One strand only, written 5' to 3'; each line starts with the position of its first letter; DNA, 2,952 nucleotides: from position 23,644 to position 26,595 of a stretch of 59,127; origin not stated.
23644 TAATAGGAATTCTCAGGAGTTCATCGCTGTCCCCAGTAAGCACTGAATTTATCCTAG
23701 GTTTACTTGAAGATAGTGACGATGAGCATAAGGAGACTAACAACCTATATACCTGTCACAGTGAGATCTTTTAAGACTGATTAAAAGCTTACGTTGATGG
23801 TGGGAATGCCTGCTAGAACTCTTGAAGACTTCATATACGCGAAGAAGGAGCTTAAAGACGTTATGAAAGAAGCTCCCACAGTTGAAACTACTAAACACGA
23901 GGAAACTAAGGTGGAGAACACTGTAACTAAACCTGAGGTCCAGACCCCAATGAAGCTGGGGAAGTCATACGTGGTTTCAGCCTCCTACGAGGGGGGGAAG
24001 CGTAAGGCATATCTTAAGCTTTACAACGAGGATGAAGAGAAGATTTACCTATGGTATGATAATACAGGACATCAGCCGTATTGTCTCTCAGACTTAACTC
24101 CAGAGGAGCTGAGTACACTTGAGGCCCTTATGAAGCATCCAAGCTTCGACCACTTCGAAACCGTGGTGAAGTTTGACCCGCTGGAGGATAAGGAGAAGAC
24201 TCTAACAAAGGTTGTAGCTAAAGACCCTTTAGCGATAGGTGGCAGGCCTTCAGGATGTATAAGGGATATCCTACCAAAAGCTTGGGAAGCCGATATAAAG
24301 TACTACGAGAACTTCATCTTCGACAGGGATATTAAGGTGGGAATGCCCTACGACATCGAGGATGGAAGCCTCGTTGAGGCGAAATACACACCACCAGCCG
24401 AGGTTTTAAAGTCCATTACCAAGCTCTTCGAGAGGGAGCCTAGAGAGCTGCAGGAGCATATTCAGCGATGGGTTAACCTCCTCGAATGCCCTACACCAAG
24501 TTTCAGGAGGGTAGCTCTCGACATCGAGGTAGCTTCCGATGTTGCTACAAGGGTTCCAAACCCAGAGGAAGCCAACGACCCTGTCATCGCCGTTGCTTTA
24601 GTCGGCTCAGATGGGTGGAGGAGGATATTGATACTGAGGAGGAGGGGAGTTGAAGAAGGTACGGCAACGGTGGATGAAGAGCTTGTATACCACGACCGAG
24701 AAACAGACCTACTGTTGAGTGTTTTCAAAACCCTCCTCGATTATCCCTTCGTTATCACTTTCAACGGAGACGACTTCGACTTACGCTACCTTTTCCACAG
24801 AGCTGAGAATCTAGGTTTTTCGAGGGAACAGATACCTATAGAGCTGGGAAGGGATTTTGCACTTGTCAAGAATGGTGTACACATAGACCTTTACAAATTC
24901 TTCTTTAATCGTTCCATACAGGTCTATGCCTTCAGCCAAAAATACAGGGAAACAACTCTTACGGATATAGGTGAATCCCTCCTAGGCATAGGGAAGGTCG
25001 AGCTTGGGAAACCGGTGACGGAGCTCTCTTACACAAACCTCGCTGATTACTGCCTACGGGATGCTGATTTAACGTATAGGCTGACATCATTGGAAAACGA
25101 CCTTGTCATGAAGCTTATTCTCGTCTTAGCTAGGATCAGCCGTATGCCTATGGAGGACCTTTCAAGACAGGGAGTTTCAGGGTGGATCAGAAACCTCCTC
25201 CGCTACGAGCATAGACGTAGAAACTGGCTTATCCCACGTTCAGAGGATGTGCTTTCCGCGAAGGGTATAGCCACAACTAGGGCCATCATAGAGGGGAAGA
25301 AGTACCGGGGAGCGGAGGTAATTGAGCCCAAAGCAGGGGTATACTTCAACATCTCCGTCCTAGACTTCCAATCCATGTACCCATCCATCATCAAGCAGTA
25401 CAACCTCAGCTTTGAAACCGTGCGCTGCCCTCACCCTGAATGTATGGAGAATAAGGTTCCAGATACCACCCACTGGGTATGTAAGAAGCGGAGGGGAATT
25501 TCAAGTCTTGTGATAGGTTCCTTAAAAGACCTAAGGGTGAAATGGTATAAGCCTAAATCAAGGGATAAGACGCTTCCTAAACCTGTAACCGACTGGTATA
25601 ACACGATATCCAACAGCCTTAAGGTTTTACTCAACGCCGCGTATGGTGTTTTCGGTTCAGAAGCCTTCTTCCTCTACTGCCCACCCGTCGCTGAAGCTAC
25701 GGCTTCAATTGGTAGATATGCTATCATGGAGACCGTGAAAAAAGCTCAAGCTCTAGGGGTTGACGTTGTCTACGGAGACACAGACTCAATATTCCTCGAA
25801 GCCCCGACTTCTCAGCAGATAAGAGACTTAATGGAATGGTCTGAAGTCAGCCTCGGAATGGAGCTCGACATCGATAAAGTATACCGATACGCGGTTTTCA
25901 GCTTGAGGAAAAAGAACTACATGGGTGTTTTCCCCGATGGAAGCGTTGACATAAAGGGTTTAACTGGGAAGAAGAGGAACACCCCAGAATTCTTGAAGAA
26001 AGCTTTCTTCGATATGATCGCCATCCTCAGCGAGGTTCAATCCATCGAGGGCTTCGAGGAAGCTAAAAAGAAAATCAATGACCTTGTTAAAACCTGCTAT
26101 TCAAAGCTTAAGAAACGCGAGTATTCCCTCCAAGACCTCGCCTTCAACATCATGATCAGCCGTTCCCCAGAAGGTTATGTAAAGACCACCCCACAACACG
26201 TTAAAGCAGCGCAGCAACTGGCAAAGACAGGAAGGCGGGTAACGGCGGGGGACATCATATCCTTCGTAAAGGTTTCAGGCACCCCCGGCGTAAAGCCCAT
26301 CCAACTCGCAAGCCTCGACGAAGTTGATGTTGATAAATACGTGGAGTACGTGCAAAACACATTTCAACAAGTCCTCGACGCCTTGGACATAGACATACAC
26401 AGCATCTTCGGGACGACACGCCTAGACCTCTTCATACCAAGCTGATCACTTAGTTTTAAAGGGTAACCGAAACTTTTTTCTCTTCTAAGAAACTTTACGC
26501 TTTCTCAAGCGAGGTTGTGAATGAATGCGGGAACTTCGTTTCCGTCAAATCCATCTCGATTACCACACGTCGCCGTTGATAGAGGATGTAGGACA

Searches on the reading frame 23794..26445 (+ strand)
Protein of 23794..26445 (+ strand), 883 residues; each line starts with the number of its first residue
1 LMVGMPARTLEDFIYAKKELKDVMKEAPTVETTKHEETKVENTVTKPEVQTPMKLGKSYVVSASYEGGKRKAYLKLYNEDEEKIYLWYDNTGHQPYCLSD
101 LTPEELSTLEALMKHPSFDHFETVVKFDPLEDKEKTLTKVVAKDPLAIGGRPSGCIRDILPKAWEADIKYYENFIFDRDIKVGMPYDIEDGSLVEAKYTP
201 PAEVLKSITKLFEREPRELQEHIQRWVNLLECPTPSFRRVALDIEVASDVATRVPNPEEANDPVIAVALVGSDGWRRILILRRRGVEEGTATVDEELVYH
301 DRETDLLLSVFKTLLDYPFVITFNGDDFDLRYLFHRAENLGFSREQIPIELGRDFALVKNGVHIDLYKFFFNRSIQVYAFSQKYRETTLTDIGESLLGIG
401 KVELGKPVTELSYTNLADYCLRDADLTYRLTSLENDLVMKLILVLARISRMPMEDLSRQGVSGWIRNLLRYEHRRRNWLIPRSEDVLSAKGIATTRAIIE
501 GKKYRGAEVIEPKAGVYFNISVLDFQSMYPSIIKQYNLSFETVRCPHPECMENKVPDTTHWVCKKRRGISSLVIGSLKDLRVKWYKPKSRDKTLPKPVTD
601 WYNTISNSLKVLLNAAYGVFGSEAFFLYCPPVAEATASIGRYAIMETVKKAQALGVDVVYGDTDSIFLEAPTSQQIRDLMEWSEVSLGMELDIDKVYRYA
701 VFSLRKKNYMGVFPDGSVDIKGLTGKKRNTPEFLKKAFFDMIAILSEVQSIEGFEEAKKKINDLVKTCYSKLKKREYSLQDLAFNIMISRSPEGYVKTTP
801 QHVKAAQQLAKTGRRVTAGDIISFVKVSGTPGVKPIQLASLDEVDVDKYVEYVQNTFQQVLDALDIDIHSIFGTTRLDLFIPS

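Call 68: search_protein_families(library=ncbifam, proteins=[window:23794-26445:+], max_evalue=0.00001)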
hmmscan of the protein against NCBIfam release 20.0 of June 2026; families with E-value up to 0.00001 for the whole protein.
window:23794-26445:+ (883 aa): 9 families
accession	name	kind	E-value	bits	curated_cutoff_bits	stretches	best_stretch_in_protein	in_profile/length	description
NF004417.0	PRK05761.1-3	equivalog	0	1137.2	780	1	27-877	9-857/858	DNA-directed DNA polymerase I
NF004419.0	PRK05761.1-5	equivalog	0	1025.8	1285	1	19-880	64-929/932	DNA-directed DNA polymerase I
NF004415.0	PRK05761.1-1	equivalog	5.1e-268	891.5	1289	1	10-881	7-874/883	DNA-directed DNA polymerase I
TIGR00592.1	pol2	superfamily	1.1e-38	133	239.95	1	467-837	757-1140/1176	DNA polymerase (pol2)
NF004416.0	PRK05761.1-2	equivalog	1.2e-28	99.9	516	1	442-865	260-650/665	type B DNA-directed DNA polymerase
NF004421.0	PRK05762.1-2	equivalog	6.9e-27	94.1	570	1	495-678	402-572/795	DNA polymerase II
NF004418.0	PRK05761.1-4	subfamily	1.9e-20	72.6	692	1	503-865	322-694/717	type B DNA-directed DNA polymerase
NF004422.0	PRK05762.1-4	equivalog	1.6e-18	66.4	1103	1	261-668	165-555/789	DNA polymerase II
NF004420.0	PRK05762.1-1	equivalog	1e-16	60.8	1435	1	285-668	182-551/783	DNA polymerase II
